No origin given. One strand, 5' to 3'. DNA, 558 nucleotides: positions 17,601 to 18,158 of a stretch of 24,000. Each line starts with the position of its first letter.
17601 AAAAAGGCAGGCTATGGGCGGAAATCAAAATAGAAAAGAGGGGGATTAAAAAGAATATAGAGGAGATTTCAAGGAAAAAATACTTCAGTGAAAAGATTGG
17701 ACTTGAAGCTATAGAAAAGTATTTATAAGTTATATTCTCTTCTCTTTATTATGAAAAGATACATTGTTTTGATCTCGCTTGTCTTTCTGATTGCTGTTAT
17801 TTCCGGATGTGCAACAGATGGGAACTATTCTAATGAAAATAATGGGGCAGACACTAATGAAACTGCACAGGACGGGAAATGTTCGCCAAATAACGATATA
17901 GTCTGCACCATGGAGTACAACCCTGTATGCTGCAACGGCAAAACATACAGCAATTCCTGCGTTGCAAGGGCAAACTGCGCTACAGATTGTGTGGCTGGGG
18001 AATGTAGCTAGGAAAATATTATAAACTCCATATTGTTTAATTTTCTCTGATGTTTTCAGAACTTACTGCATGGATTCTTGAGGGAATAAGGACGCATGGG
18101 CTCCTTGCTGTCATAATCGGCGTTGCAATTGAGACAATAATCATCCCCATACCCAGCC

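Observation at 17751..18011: Archaeal lipoprotein with a Kazal-type inhibitor core and an ovomucoid-like reactive loop (CTMEY)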

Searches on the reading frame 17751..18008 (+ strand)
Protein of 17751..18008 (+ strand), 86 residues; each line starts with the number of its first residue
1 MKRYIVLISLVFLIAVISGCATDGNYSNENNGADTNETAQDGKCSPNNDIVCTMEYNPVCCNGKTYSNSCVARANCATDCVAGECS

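Call 3: search_protein_families(library=pfam, proteins=[window:17751-18008:+], max_evalue=10)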
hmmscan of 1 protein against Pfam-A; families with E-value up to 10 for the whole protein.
seq(86 aa): 2 families
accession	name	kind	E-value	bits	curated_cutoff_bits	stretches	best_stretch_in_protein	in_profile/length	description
PF00050.26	Kazal_1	-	0.00022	21.6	21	1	44-76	1-31/49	Kazal-type serine protease inhibitor domain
PF08139.17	LPAM_1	-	0.81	10.7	20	1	1-13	1-13/18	Prokaryotic membrane lipoprotein lipid attachment site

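Call 4: search_protein_families(library=ncbifam, proteins=[window:17751-18008:+], max_evalue=10)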
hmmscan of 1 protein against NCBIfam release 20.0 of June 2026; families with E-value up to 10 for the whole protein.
seq(86 aa): 5 families
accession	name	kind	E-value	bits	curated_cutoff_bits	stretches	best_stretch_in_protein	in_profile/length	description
NF058647.1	lipo_LytA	equivalog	0.03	14.5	110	1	1-40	1-38/107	acidic lipoprotein LytA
NF007056.0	PRK09505.2-1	equivalog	0.056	12.3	624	1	6-60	8-63/554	alpha-amylase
NF041883.1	RNase_A_lipo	exception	0.071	13.1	200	1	2-33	2-35/168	RNase A-like domain-containing lipoprotein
NF041428.1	TrsH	subfamily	0.11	12.6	150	1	1-41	1-38/149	TrsH/TraH family protein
NF010457.0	PRK13883.1-4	subfamily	0.14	12.2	160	1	1-41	1-39/137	conjugal transfer protein TrbH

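Call 5: search_solved_structures(query=window:17751-18008:+, max_evalue=10, show_alignments=5)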
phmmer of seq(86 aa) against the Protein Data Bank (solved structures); distinct sequences matched with E-value up to 10: 49.
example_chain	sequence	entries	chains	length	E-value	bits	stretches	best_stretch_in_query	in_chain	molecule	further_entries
3qtl_D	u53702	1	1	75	1.8e-06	31.1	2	38-76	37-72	Kazal-type serine protease inhibitor SPI-1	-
1y1b_A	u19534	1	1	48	3.6e-05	27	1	46-80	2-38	Elastase inhibitor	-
1y1c_A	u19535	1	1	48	0.00039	23.6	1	46-75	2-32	Elastase inhibitor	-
2m5x_A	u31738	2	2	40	0.00088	22.5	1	50-85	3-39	Silk protease inhibitor 2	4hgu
1yu6_C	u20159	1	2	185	0.001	22.3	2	40-71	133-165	Ovomucoid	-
1cgj_I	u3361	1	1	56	0.0027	20.9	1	40-72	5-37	PANCREATIC SECRETORY TRYPSIN INHIBITOR (KAZAL TYPE) VARIANT 4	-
1cgi_I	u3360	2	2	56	0.0086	19.4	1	40-72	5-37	PANCREATIC SECRETORY TRYPSIN INHIBITOR (KAZAL TYPE) VARIANT 3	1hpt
2kmo_A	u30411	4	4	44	0.0099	19.2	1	51-85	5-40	Leech-derived tryptase inhibitor C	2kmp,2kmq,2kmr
1an1_I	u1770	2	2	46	0.011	19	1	51-85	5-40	TRYPTASE INHIBITOR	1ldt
2ovo_A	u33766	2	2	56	0.022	18.1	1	43-71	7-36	OVOMUCOID THIRD DOMAIN | OVOMUCOID THIRD DOMAIN CLEAVED RDI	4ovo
1iy6_A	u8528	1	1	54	0.022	18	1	43-71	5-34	OMSVP3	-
1iy5_A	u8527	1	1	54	0.025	17.9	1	44-71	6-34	OMSVP3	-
1z7k_B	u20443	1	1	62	0.034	17.5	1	36-75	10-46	Ovomucoid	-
1bus_A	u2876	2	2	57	0.035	17.4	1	49-71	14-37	PROTEINASE INHIBITOR IIA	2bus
1m8b_A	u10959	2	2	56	0.044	17.1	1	43-71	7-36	Ovomucoid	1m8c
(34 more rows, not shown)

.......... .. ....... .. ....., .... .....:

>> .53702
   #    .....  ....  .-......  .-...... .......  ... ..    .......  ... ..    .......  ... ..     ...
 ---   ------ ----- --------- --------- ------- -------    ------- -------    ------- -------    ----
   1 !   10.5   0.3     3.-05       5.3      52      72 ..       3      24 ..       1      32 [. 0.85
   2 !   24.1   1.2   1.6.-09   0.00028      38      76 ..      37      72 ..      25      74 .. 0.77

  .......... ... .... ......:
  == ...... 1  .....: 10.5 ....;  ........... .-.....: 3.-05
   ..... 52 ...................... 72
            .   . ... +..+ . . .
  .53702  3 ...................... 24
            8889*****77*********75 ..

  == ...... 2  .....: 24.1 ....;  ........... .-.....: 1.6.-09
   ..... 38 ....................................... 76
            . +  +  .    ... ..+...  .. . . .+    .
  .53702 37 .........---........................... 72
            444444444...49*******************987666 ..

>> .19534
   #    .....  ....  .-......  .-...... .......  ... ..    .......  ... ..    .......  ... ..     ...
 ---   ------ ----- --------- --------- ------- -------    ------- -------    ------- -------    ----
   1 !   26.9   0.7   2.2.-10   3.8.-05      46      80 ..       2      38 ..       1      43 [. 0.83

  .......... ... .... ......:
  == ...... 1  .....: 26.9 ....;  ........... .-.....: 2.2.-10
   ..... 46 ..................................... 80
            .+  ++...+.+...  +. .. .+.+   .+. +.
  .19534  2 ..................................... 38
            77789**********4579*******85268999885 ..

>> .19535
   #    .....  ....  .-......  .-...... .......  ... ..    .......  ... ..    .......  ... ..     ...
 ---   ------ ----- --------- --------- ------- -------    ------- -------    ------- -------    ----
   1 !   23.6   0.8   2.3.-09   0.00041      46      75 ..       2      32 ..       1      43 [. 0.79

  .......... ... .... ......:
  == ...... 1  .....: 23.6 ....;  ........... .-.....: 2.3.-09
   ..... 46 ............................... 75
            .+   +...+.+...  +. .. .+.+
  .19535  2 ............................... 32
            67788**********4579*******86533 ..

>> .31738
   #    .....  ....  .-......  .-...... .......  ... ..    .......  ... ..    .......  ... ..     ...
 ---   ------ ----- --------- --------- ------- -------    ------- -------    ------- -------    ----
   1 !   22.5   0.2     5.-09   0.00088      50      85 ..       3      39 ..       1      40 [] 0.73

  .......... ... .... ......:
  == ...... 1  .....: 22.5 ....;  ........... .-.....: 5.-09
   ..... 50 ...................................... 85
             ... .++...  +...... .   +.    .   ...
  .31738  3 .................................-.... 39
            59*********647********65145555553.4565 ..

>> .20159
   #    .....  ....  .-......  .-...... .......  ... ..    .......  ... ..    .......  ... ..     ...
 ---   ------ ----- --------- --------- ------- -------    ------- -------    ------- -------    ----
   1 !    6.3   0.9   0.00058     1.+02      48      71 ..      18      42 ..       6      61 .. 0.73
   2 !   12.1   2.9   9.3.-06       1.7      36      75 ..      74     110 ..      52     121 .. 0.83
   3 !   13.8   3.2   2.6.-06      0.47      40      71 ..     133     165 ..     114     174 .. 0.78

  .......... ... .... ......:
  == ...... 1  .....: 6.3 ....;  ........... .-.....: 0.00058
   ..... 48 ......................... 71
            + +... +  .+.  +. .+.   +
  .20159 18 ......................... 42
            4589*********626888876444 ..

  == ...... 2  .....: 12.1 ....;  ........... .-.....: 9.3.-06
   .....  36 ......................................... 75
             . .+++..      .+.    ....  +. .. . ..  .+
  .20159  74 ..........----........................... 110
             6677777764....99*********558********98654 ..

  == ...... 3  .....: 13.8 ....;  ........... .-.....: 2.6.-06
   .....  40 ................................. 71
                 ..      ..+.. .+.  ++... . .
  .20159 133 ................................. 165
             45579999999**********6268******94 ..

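Call 7: find_homologous_proteins(query=window:17751-18008:+, max_evalue=0.01)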
Query seq(86 aa) (86 aa): 6 proteins with E <= 0.01 among 7 candidates.
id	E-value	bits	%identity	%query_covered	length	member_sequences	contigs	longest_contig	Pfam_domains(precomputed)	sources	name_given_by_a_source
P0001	1.2e-50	186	100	100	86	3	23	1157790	-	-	-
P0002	3.6e-7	48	43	77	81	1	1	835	PF07648.21,PF00050.27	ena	-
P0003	2.1e-5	42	53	58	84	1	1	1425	PF07648.21,PF00050.27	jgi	jgi:hypothetical protein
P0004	7.5e-5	40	56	49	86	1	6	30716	PF07648.21,PF00050.27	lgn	-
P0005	1.6e-3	36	56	47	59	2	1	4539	PF07648.21,PF00050.27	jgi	jgi:hypothetical protein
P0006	2.0e-3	36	85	29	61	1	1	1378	PF07648.21,PF00050.27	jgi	jgi:hypothetical protein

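Call 10: list_cluster_members(proteins=[P0001, P0002, P0003, P0004])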
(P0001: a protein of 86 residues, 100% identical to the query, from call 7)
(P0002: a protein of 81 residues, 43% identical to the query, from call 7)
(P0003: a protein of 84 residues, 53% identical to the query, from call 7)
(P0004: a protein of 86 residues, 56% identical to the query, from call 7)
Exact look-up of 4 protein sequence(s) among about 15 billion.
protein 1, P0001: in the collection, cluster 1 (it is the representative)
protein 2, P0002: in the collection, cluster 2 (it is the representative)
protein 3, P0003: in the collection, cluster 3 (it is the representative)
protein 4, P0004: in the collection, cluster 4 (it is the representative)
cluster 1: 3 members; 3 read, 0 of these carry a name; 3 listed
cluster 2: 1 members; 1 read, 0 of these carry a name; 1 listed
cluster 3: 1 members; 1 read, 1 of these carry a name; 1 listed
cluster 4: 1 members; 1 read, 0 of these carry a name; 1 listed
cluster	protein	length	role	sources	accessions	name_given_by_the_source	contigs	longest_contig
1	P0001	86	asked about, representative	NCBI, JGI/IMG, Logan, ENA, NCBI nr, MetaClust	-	-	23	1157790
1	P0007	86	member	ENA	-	-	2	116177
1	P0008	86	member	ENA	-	-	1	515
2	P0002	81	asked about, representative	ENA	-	-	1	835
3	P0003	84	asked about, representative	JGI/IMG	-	hypothetical protein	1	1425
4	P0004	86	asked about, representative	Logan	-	-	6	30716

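Call 11: find_related_loci(query=window:17751-18008:+, collection=genome_contigs, flank=5000)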
Query seq(86 aa) (86 aa) in genome_contigs; peptide patterns used: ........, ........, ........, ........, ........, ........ (x = any residue, [..] = any of these).
134 stretches matched a pattern; 3 encode a relative of the query (tblastn E <= 1e-3); 3 distinct loci.
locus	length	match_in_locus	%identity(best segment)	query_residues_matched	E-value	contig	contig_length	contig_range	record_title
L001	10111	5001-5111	40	3-42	6e-7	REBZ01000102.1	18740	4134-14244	MAG: Alkalicoccus sp. isolate LCM1.Bin51 NODE_3190_length_18740_cov_80.7075, whole genome shotgun sequence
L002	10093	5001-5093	44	3-36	1e-5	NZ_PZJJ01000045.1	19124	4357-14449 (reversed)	Alkalicoccus saliphilus strain 6AG scaffold45, whole genome shotgun sequence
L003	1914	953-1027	52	2-26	1e-5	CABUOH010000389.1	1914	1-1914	MAG TPA_asm: uncultured Sutterella sp. isolate MGYG-HGUT-04187 genome assembly, contig: GUT_GENOME258867_389, whole geno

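Call 12: find_encoding_contigs(protein=P0001, flank=3000, max_places=6)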
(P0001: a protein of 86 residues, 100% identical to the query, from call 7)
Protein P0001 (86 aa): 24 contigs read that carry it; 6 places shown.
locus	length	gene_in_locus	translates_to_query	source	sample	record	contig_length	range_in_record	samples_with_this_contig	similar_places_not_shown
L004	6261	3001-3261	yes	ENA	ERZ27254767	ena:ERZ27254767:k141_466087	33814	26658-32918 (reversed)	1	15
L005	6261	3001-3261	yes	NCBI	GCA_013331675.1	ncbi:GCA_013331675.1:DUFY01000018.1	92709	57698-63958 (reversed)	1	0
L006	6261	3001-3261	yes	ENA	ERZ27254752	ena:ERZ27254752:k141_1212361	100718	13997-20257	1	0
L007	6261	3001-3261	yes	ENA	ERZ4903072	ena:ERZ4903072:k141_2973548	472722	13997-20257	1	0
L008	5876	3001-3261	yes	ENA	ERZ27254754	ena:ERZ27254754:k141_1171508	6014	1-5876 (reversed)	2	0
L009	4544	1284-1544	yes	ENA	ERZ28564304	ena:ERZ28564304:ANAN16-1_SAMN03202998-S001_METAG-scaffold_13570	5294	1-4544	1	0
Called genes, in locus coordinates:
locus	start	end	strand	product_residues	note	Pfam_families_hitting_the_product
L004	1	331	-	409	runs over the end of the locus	?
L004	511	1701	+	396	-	PF01063:Aminotran_4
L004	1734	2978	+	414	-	PF01909:NTP_transf_2 (weak), PF09249:tRNA_NucTransf2, PF21133:CAA_C (weak)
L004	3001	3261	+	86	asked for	-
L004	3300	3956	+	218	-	PF09335:VTT_dom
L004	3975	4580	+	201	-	-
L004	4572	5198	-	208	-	PF00702:Hydrolase, PF13419:HAD_2, PF13242:Hydrolase_like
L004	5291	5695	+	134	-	-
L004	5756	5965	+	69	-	PF01780:Ribosomal_L37ae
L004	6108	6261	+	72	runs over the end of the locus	PF09341:Pcc1 (weak)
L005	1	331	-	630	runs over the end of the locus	PF02518:HATPase_c, PF13589:HATPase_c_3 (faint), PF00204:DNA_gyraseB, PF01751:Toprim, PF00986:DNA_gyraseB_C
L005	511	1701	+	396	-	PF01063:Aminotran_4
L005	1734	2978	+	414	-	PF01909:NTP_transf_2 (weak), PF09249:tRNA_NucTransf2, PF21133:CAA_C (weak)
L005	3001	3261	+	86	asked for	-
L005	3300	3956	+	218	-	PF09335:VTT_dom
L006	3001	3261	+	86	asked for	-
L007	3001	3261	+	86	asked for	-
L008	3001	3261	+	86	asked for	-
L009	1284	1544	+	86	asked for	-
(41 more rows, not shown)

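Call 15: search_protein_representatives(protein=window:17751-18008:+)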
Query: 86 residues. Proteins with E-value up to 0.001 (for the whole library): 1126; up to 1e-10: 143; up to 1e-30: 3. The best 150 are listed.
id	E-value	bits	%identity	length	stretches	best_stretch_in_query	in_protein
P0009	2.8e-85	295.3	47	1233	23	46-86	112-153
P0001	3.9e-51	186.4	100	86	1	1-86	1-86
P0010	1.9e-37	142.7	47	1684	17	48-75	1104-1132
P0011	1.2e-28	114.7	43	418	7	46-82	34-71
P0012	2.6e-26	107.2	56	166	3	41-85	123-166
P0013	1.2e-25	105.0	46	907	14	50-85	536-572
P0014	1.5e-24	101.6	45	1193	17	38-73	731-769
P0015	1.9e-24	101.3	52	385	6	50-78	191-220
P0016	4.5e-24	100.1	47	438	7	42-86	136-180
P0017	7.0e-24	99.4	42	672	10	31-82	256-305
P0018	1.2e-23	98.7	42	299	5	42-85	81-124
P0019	8.4e-23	96.0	52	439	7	50-85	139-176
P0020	1.0e-22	95.7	46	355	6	35-77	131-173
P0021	3.4e-22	94.1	48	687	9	44-86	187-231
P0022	3.7e-22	93.9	48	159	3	42-85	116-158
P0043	2.9e-17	78.3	53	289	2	44-86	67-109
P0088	8.6e-13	64.1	46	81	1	2-85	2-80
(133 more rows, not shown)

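Call 37: find_encoding_contigs(protein=P0088, flank=6000, max_places=5)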
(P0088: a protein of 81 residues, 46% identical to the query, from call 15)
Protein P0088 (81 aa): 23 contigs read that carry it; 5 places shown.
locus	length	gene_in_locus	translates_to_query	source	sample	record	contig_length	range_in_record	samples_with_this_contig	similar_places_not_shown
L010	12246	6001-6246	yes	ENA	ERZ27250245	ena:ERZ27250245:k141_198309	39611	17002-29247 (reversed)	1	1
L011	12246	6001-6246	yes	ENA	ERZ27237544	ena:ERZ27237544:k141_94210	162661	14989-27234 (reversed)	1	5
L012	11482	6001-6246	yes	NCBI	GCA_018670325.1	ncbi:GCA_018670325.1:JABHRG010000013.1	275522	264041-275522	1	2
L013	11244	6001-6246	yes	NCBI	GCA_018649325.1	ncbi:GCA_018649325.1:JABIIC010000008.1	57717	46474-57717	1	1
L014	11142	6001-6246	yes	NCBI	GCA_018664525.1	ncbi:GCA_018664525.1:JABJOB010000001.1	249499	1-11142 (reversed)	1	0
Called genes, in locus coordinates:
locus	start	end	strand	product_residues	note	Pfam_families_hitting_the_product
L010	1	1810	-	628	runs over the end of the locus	PF02518:HATPase_c, PF00204:DNA_gyraseB, PF01751:Toprim, PF00986:DNA_gyraseB_C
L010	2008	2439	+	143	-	-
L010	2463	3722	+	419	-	PF01909:NTP_transf_2 (weak), PF09249:tRNA_NucTransf2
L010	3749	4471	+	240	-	-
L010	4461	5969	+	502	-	-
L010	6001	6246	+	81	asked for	-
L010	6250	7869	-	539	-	-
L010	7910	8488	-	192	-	-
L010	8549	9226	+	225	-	PF09335:VTT_dom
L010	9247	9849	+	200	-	-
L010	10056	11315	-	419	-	-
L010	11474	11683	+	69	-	PF01780:Ribosomal_L37ae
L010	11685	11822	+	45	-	-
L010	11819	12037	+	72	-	-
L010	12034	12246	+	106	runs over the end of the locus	PF01920:Prefoldin_2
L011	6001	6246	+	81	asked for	-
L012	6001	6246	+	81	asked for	-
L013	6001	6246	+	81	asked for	-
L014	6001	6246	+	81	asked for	-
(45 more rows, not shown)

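Call 44: search_protein_families(library=pfam, proteins=[L010:3749-4471:+, L010:4461-5969:+, L010:6250-7869:-, L010:7910-8488:-, L010:10056-11315:-, L010:2008-2439:+], max_evalue=0.01)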
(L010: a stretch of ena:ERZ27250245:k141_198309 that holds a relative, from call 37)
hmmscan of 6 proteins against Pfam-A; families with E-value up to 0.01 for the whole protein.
L010:3749-4471:+ (240 aa): 0 families

L010:4461-5969:+ (502 aa): 1 family
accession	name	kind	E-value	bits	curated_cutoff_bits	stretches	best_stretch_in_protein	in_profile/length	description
PF16849.11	Glyco_transf_88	-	0.00041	19.9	27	1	224-366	226-370/423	Glycosyltransferase family 88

L010:6250-7869:- (539 aa): 0 families

L010:7910-8488:- (192 aa): 1 family
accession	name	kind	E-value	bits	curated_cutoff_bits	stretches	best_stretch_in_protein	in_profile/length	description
PF07155.17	ECF-ribofla_trS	-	0.00028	21.3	26.7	1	39-183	9-154/172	ECF-type riboflavin transporter, S component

L010:10056-11315:- (419 aa): 0 families

L010:2008-2439:+ (143 aa): 0 families

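Call 45: predict_structure(alignment_id=A2)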
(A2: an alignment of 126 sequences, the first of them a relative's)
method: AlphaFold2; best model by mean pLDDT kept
length: 86 residues; sequences in the alignment: 126
mean_pLDDT: 74.6   pTM: 0.47
mean pLDDT of the five models: 74.6, 72.3, 71.5, 71.4, 71.3
residues with pLDDT >= 90: 35; 70-90: 8; 50-70: 31; < 50: 12
segments of 3 or more residues with pLDDT < 50: 23-25, 32-35, 38-41
pLDDT, mean of each block of 10 residues (from residue 1): 63 63 53 49 73 96 95 92 95
secondary structure, 60 per line:
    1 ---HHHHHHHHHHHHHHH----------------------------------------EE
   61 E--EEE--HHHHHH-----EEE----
elements in order: H4-18 E59-61 E64-66 H69-74 E80-82
